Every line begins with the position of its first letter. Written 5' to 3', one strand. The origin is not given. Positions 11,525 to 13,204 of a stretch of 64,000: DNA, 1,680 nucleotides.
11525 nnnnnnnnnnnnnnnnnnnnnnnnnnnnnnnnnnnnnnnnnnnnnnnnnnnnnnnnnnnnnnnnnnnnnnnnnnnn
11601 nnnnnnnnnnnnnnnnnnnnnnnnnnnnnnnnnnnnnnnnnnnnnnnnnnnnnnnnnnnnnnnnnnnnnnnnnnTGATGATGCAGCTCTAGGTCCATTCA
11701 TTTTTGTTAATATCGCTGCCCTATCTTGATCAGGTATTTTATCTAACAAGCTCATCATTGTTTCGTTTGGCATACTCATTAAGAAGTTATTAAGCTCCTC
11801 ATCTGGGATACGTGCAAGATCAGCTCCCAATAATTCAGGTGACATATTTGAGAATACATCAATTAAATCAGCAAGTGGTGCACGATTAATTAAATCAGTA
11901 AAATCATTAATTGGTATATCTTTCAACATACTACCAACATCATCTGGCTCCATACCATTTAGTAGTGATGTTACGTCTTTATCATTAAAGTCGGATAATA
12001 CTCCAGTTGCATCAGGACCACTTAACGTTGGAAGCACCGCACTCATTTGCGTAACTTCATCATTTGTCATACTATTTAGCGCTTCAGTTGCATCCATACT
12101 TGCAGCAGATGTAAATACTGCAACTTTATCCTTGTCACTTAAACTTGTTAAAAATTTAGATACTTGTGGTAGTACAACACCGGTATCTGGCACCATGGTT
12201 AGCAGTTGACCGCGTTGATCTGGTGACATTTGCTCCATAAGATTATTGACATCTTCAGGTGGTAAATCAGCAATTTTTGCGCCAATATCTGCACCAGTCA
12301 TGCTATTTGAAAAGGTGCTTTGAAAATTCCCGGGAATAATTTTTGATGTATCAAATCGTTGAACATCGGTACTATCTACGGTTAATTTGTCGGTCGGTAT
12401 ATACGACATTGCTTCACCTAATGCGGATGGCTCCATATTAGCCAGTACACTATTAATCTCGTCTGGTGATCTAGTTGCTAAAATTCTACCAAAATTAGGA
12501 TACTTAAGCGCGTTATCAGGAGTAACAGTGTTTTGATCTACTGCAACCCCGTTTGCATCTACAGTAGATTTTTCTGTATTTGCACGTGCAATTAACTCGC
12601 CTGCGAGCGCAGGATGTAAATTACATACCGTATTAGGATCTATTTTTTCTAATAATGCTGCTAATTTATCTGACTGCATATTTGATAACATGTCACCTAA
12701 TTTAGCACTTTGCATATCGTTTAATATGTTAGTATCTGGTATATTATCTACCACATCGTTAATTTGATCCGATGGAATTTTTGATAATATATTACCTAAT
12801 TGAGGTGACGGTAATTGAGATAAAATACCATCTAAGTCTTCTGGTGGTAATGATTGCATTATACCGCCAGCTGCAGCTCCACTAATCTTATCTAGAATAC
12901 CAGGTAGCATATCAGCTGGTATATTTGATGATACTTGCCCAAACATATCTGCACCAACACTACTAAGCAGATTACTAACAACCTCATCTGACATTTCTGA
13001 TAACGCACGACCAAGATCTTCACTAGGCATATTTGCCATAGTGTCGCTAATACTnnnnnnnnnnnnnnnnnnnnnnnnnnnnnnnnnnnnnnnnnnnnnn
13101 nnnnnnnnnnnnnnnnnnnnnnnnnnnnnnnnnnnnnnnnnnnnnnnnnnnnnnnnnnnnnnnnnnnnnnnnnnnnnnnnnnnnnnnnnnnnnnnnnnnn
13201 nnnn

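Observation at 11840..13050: gp5-like spike carries a C-terminal array of about 25 helical LxxMxPxDL repeats (MgtE-N/FliG-like) instead of a lysozyme domain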

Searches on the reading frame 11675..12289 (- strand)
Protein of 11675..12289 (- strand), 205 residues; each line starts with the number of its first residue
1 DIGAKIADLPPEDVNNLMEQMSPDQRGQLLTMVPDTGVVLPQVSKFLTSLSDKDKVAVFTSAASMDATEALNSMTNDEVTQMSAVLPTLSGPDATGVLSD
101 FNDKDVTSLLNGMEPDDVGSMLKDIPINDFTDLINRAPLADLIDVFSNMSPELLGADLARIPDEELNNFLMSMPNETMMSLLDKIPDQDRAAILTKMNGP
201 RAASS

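Call 53: predict_structure(alignment_id=A2)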
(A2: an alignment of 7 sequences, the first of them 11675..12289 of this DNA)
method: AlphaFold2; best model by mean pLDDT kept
length: 205 residues; sequences in the alignment: 7
mean_pLDDT: 89.1   pTM: 0.76
mean pLDDT of the five models: 89.1, 84.2, 82.8, 81.3, 77.8
residues with pLDDT >= 90: 123; 70-90: 75; 50-70: 3; < 50: 4
segments of 3 or more residues with pLDDT < 50: 202-205
pLDDT, mean of each block of 10 residues (from residue 1): 89 94 95 91 93 94 88 92 89 86 90 91 88 88 92 92 89 91 91 80 47
secondary structure, 60 per line:
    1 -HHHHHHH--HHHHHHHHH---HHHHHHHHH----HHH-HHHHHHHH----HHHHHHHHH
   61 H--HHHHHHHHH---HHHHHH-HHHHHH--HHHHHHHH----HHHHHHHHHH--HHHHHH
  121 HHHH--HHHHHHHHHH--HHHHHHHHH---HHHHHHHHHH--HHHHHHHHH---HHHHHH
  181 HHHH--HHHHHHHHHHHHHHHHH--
elements in order: H2-8 H11-19 H23-31 H40-47 H52-61 H64-72 H76-81 H83-88 H91-98 H103-112 H115-124 H127-136 H139-147 H151-160 H163-171 H175-184 H187-203
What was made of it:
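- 11696..12295 (-): Array block C (aa 769-968): 17 short helices. This is the best MgtE_N match. The AF2 sub-model has pLDDT 89 (call 53).
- On Pfam MgtE_N (PF03448) ARM-like repeat domain: The model is confident (pLDDT 89) and all-helical (call 53).
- Checked: A separate model of aa 771-975 has mean pLDDT 89 (call 53).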

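Call 56: fold_search(model_id=the predicted structure, library=pdb)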
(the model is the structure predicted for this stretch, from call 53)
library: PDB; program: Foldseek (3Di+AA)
matches with E <= 10: 1141; with E <= 0.001: 0
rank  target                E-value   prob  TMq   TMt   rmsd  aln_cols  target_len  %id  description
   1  8gpv                  1.0e-03  1.00  0.30  0.25   9.7       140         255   21  Cytoplasmic domain structure of the MgtE Mg2+ channel from Clostridiales bacterium (released 2023-04-19)
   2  2oux_B                2.6e-03  1.00  0.29  0.25   8.3       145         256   14  Crystal structure of the soluble part of a magnesium transporter (released 2007-03-20)
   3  2oux_A                4.1e-03  1.00  0.29  0.25   8.3       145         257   14  Crystal structure of the soluble part of a magnesium transporter (released 2007-03-20)
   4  6s9o_A                5.3e-03  0.99  0.33  0.23  11.7       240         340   17  Designed Armadillo Repeat protein internal Lock1 fused to target peptide KRKRKLKFKR (released 2020-02-19)
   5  4v3r_A                5.3e-03  0.98  0.31  0.25  12.2       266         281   13  Designed armadillo repeat protein with 5 internal repeats, 2nd generation C-cap and 3rd generation N-cap. (released 2016-01-13)
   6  5mfl_A                6.7e-03  0.99  0.32  0.23  11.8       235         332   14  Designed armadillo repeat protein (KR)5_GS10_YIIIM6AII (released 2017-09-13)
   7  4pls_B                8.1e-03  0.97  0.31  0.25  12.4       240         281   14  Crystal Structures of Designed Armadillo Repeat Proteins: Implications of Construct Design and Crystallization Conditi (released 2014-12-10)
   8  6s9o_F                8.5e-03  0.96  0.29  0.20  11.4       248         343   15  Designed Armadillo Repeat protein internal Lock1 fused to target peptide KRKRKLKFKR (released 2020-02-19)
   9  8g9k_B                8.9e-03  0.69  0.19  0.19  15.0       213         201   14  Geometrically programmable nanomaterial construction using regularized protein building blocks (released 2024-03-13)
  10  5mfl_B                9.3e-03  0.99  0.34  0.24   9.9       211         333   14  Designed armadillo repeat protein (KR)5_GS10_YIIIM6AII (released 2017-09-13)
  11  5mfe_A                1.0e-02  0.98  0.32  0.26  11.6       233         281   15  Designed armadillo repeat protein YIIIM5AII in complex with (RR)4 peptide (released 2017-09-13)
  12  5mfn_B                1.1e-02  0.98  0.33  0.26  11.7       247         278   12  Designed armadillo repeat protein YIIIM5AII (released 2017-09-13)
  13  8g9j                  1.1e-02  0.77  0.21  0.21  14.3       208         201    9  Geometrically programmable nanomaterial construction using regularized protein building blocks (released 2024-03-13)
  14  4plr_A                1.3e-02  0.98  0.33  0.26  11.7       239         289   14  Crystal Structures of Designed Armadillo Repeat Proteins: Implications of Construct Design and Crystallization Conditi (released 2014-08-27)
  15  1m8w_B                1.3e-02  0.97  0.31  0.23  11.2       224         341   12  CRYSTAL STRUCTURE OF THE PUMILIO-HOMOLOGY DOMAIN FROM HUMAN PUMILIO1 IN COMPLEX WITH NRE1-19 RNA (released 2002-09-25)
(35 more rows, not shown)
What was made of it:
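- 11696..12295 (-): Its top PDB fold matches are MgtE cytoplasmic domains 8gpv and 2oux (call 56).
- Closest known: MgtE cytoplasmic N domain. Same: They are also the best fold matches (call 56).
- Closest known: MgtE cytoplasmic N domain. Different: The global superposition is poor, with TM of about 0.3 (call 56).
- Tried and rejected: I judged it uninformative and repeated it with a 205-aa sub-model (call 56).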

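Call 71: fold_search(model_id=the predicted structure, library=viral)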
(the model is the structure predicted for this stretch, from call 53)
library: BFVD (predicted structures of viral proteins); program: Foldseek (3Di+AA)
matches with E <= 10: 993; with E <= 0.001: 1
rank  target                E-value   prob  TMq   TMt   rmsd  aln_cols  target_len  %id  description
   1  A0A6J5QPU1            1.2e-04  1.00  0.37  0.17  10.2       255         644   16  Uncharacterized protein [uncultured Caudovirales phage]
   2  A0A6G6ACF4            1.6e-03  1.00  0.30  0.20  13.0       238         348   14  Uncharacterized protein [Borely moumouvirus]
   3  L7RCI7                1.9e-03  0.99  0.27  0.20  12.5       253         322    9  Uncharacterized protein [Acanthamoeba polyphaga moumouvirus]
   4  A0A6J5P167            2.4e-03  0.99  0.29  0.07  12.2       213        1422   18  Fibronectin type III [uncultured Caudovirales phage]
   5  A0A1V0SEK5            4.2e-03  0.99  0.34  0.16  11.4       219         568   11  Uncharacterized protein [Hokovirus HKV1]
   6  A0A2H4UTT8            9.4e-03  0.93  0.26  0.19  11.3       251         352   13  Uncharacterized protein [Bodo saltans virus]
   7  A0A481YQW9            1.5e-02  0.84  0.24  0.11  12.7       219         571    9  Uncharacterized protein [Pithovirus LCDPAC02]
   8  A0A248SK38            2.2e-02  0.90  0.30  0.12  14.6       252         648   13  (no name in the UniProt tables at hand)
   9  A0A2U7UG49            2.3e-02  0.98  0.39  0.30  10.3       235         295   10  Uncharacterized protein [Pandoravirus macleodensis]
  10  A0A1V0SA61            2.3e-02  0.85  0.26  0.19  14.8       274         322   10  Uncharacterized protein [Catovirus CTV1]
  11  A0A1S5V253            2.3e-02  0.72  0.22  0.16  13.5       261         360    9  (no name in the UniProt tables at hand)
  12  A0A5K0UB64            2.5e-02  0.87  0.25  0.19  20.1       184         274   14  DUF4476 domain-containing protein [Yasminevirus sp. GU-2018]
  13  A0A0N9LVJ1            2.6e-02  0.47  0.18  0.14  15.1       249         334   11  MGF_505-2R (Fragment) [African swine fever virus]
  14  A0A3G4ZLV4            2.7e-02  0.54  0.17  0.09  13.3       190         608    8  Uncharacterized protein [Terrestrivirus sp.]
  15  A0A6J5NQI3            3.0e-02  0.85  0.27  0.25  12.2       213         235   13  Leucine rich repeat variant [uncultured Caudovirales phage]
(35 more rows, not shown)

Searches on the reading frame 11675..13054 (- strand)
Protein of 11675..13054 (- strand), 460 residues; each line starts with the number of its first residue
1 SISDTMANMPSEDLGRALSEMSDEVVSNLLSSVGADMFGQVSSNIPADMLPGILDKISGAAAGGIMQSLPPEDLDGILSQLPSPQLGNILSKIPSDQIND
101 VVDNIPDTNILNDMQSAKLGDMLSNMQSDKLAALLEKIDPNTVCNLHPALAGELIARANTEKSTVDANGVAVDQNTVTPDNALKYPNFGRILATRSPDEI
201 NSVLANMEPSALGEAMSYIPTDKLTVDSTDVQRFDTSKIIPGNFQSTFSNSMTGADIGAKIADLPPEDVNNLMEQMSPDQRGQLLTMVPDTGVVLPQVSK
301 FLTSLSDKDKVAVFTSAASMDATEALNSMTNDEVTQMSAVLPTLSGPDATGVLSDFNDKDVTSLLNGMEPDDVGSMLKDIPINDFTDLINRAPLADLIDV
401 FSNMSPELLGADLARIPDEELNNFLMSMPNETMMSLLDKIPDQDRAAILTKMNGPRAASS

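Call 24: search_solved_structures(query=window:11675-13054:-, max_evalue=1, show_alignments=2)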
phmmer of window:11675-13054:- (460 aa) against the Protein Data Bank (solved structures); distinct sequences matched with E-value up to 1: 1.
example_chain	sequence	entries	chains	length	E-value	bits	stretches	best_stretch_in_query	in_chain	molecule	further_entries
7t15_A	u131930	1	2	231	0.38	13.3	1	317-406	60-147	Capsid protein p24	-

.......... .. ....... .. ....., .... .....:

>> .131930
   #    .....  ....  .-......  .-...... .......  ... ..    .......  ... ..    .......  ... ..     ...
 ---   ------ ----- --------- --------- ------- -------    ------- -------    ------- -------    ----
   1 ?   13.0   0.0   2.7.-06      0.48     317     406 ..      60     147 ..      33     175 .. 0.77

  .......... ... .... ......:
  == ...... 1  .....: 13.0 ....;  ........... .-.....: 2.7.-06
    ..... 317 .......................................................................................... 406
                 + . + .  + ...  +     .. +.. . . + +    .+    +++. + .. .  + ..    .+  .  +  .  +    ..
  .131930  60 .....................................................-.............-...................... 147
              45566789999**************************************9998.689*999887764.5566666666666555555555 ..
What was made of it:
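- Tried and rejected: A single-sequence search of the array against PDB sequences gave only a chance hit, HIV p24 at E 0.38 (call 24).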

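Call 27: search_protein_representatives(protein=window:11675-13054:-)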
Query: 460 residues. Proteins with E-value up to 0.001 (for the whole library): 51; up to 1e-10: 8; up to 1e-30: 2. The best 51 are listed.
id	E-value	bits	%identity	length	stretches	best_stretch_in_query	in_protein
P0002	3.6e-140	484.5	49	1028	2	2-459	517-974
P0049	4.5e-33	131.7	38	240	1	273-459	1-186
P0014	1.6e-23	100.3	26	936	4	351-458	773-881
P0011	3.5e-18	82.7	30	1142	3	4-288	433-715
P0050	5.6e-17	78.7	28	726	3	5-150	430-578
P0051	7.5e-17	78.3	26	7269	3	229-453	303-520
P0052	3.5e-12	62.9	24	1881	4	251-452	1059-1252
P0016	8.1e-11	58.4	27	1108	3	6-225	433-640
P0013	3.2e-10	56.5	32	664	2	2-142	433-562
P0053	4.7e-10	55.9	22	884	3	3-113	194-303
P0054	1.4e-09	54.3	23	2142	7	6-427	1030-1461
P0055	1.2e-08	51.2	26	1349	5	13-138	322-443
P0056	4.5e-08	49.4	20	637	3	38-147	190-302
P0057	1.1e-07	48.1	32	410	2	8-102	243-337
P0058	1.6e-07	47.6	21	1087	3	22-164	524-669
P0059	5.6e-07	45.8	27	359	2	25-145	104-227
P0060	1.7e-06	44.2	24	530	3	4-126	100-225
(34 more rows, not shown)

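Call 31: search_protein_families(library=pfam, proteins=[P0049, P0050, P0052, P0053, P0055, P0056, P0057, P0058, P0059, P0060], max_evalue=0.001)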
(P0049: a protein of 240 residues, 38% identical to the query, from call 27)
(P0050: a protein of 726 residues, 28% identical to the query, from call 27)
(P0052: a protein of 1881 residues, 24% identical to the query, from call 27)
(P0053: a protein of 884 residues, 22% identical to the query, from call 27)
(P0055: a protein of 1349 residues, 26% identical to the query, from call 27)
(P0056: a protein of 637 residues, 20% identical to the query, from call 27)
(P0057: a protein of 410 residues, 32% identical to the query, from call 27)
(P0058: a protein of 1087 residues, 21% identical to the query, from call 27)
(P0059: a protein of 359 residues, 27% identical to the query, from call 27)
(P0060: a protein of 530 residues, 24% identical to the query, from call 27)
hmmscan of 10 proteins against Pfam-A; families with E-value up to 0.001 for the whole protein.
P0049 (240 aa): 1 family
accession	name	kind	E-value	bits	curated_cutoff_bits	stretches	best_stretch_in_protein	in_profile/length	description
PF03448.22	MgtE_N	-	9.9e-12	45.7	25.9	1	96-174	1-80/102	MgtE intracellular N domain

P0050 (726 aa): 5 families
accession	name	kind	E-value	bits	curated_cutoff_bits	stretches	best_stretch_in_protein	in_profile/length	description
PF03448.22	MgtE_N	-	2.4e-42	144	25.9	5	544-631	3-90/102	MgtE intracellular N domain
PF04003.17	Utp12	-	1.4e-08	35.2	31.5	0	498-528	4-35/107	Dip2/Utp12 Family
PF07635.16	PSCyt1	-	5.4e-08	33.8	22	1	277-332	1-57/59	Planctomycete cytochrome C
PF01706.21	FliG_C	-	9.1e-08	32.8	23.3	0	419-466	24-71/108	FliG C-terminal domain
PF14841.11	FliG_M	-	2.6e-06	28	25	0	596-626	17-47/76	FliG middle domain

P0052 (1881 aa): 8 families
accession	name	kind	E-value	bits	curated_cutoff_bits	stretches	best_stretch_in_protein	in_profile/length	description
PF03448.22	MgtE_N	-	1.4e-65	218.6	25.9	6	1314-1408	3-97/102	MgtE intracellular N domain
PF15709.10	DUF4670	-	4.6e-09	36.6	27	1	1643-1829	334-520/521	Domain of unknown function (DUF4670)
PF15612.11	WHIM1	-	4.3e-08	33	19.1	0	1190-1204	17-31/46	WSTF, HB1, Itc1p, MBD9 motif 1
PF07688.17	KaiA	-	2.5e-07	31.3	22.2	0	956-1007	1-52/122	KaiA C-terminal domain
PF09372.15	PRANC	-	1.1e-05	26.1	25.8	0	1316-1356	51-95/97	PRANC domain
PF14841.11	FliG_M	-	4.2e-05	24.1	25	0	1129-1155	20-46/76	FliG middle domain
PF00806.25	PUF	-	0.00061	19.9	26.3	0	1117-1132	19-34/35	Pumilio-family RNA binding repeat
PF14304.11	CSTF_C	-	0.00093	19.2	24.3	0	1237-1249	20-32/41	Transcription termination and cleavage factor C-terminal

P0053 (884 aa): 10 families
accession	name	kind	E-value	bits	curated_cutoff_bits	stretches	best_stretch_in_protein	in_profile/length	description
PF14604.12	SH3_9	-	3.9e-34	116.7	30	3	658-706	1-49/49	Variant SH3 domain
PF00018.34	SH3_1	-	1.4e-31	108.3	22.9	3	657-702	1-48/48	SH3 domain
PF07653.23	SH3_2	-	8.7e-27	93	21.8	3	656-707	2-54/55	Variant SH3 domain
PF03448.22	MgtE_N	-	3e-19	69.9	25.9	3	158-240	7-89/102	MgtE intracellular N domain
PF02208.21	Sorb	-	1.6e-06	28.1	27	1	358-393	2-34/42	Sorbin homologous domain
PF14841.11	FliG_M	-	3.4e-06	27.6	25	0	147-189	6-48/76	FliG middle domain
PF01992.21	vATP-synt_AC39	-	0.00011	22.1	29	0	85-210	18-154/339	ATP synthase (C/AC39) subunit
PF01706.21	FliG_C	-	0.00013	22.6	23.3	0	56-104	20-67/108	FliG C-terminal domain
PF09059.15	TyeA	-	0.00019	21.9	21.1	0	44-60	42-58/81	TyeA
PF04699.19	P16-Arc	-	0.00046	21.1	21.9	0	140-221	24-104/150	ARP2/3 complex 16 kDa subunit (p16-Arc)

P0055 (1349 aa): 2 families
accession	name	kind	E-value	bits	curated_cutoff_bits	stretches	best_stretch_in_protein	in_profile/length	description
PF03448.22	MgtE_N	-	1.8e-17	64.1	25.9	0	343-418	2-81/102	MgtE intracellular N domain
PF14841.11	FliG_M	-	4.6e-06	27.2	25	0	462-484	17-39/76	FliG middle domain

P0056 (637 aa): 3 families
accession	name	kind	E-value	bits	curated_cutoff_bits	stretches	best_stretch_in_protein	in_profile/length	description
PF03448.22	MgtE_N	-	1.6e-14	54.7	25.9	1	149-236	1-88/102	MgtE intracellular N domain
PF03966.22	Trm112p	-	5.8e-06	26.6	22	0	73-73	25-25/40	Trm112p-like protein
PF14841.11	FliG_M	-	2.1e-05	25.1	25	0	153-182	15-44/76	FliG middle domain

P0057 (410 aa): 1 family
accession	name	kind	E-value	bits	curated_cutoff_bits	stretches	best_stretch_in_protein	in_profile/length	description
PF03448.22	MgtE_N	-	9.6e-11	42.6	25.9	1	305-388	2-85/102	MgtE intracellular N domain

P0058 (1087 aa): 2 families
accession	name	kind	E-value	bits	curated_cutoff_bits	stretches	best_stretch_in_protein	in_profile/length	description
PF03448.22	MgtE_N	-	3.2e-42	143.6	25.9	7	522-613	4-95/102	MgtE intracellular N domain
PF14841.11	FliG_M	-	1.3e-06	29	25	0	357-397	5-45/76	FliG middle domain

P0059 (359 aa): 3 families
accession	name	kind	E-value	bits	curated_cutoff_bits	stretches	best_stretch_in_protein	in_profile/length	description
PF03448.22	MgtE_N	-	9.3e-14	52.2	25.9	1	67-153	4-90/102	MgtE intracellular N domain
PF20232.3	T6SS_FHA_C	-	0.00037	20.8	23.7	0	138-159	109-130/180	C-terminal domain of Type VI secretion system FHA protein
PF14841.11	FliG_M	-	0.0009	19.9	25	0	67-109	2-44/76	FliG middle domain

P0060 (530 aa): 1 family
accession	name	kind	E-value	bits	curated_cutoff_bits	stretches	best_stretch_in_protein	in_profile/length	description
PF01476.26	LysM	-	3.7e-10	40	20.9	1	7-49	1-42/43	LysM domain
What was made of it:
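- The best non-spike hits are 20-34% identical and are unrelated multi-repeat proteins (calls 27, 31).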

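Call 60: search_protein_families(library=phrogs, proteins=[window:11675-13054:-], max_evalue=0.01)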
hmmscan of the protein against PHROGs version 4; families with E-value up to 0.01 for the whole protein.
window:11675-13054:- (460 aa): 0 families

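Call 74: find_encoding_contigs(protein=P0049, flank=5000, max_places=2)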
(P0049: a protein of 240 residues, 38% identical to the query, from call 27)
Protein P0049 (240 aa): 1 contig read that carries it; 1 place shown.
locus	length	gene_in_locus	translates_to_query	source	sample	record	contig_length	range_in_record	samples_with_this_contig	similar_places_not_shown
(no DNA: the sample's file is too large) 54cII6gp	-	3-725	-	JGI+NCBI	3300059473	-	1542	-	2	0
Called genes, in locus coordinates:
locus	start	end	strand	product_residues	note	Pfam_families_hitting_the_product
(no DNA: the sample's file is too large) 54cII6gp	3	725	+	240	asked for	PF03448:MgtE_N (weak)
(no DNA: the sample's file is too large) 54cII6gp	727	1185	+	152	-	PF04965:GPW_gp25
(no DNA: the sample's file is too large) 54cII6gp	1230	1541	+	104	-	?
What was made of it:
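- Tried and rejected: P0049, which looked like a free 'array plus tail' gene, is a spike truncated at a contig end (call 74).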

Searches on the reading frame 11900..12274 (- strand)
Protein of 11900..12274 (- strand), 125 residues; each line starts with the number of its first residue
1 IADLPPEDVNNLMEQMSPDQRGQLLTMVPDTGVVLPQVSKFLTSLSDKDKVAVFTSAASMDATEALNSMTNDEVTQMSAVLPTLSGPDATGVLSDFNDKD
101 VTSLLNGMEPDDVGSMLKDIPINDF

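Call 22: search_protein_families(library=pfam, proteins=[window:11900-12274:-], max_evalue=0.01)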
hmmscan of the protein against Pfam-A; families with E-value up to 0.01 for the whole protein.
window:11900-12274:- (125 aa): 1 family
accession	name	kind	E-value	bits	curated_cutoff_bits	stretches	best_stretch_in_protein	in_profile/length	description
PF03448.22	MgtE_N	-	1.1e-11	45.6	25.9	2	4-82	1-74/102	MgtE intracellular N domain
